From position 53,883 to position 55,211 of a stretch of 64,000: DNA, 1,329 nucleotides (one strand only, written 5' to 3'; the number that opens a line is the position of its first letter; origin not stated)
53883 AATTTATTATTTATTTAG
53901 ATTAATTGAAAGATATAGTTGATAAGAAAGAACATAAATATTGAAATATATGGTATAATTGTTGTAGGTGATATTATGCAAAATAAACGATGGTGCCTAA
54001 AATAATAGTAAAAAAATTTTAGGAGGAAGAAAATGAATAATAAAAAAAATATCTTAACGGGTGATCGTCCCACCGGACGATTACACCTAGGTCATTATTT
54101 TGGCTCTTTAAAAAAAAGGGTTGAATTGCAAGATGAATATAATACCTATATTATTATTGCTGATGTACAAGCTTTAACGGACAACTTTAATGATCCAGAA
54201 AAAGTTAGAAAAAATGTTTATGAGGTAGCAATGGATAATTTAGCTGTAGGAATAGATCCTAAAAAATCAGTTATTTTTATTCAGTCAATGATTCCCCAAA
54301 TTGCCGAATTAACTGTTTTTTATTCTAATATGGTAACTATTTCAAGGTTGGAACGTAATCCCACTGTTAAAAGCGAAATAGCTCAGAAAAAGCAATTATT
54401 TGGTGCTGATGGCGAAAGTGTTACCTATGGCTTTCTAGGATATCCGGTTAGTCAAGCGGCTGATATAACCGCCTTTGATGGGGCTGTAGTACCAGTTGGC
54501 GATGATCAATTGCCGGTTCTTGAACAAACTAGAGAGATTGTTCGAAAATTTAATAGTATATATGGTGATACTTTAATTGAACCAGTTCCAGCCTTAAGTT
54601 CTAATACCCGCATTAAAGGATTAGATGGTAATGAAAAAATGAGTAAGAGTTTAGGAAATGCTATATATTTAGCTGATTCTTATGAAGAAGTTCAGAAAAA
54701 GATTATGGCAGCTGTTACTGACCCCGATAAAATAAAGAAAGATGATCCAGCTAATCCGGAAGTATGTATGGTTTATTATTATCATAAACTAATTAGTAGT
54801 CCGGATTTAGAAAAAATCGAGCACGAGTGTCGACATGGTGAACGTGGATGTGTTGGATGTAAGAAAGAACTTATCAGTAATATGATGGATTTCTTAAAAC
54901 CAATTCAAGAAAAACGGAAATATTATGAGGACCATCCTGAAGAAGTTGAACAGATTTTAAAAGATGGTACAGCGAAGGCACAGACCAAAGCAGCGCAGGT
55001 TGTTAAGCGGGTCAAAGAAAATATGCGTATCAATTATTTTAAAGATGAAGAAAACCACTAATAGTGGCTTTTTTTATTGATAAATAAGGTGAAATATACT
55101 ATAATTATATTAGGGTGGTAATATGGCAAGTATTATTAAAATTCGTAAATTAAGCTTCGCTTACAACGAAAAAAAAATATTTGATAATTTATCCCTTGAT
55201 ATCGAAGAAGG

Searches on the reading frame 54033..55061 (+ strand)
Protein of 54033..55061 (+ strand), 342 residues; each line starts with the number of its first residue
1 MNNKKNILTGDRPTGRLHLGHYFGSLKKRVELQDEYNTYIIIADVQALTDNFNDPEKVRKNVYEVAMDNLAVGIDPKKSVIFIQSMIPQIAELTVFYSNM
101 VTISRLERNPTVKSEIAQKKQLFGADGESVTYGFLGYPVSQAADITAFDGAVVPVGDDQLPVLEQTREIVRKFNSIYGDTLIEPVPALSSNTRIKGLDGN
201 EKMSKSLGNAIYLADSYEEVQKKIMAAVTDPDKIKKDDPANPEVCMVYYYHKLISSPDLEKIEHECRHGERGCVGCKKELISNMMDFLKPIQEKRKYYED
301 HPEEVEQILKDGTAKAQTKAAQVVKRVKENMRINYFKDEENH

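Call 49: search_protein_families(library=pfam, proteins=[window:54033-55061:+], max_evalue=0.00001)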
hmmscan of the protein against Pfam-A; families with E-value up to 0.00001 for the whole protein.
window:54033-55061:+ (342 aa): 1 family
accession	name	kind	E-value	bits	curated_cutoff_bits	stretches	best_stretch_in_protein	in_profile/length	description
PF00579.31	tRNA-synt_1b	-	8.2e-60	203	21.1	1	4-288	5-291/292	tRNA synthetases class I (W and Y)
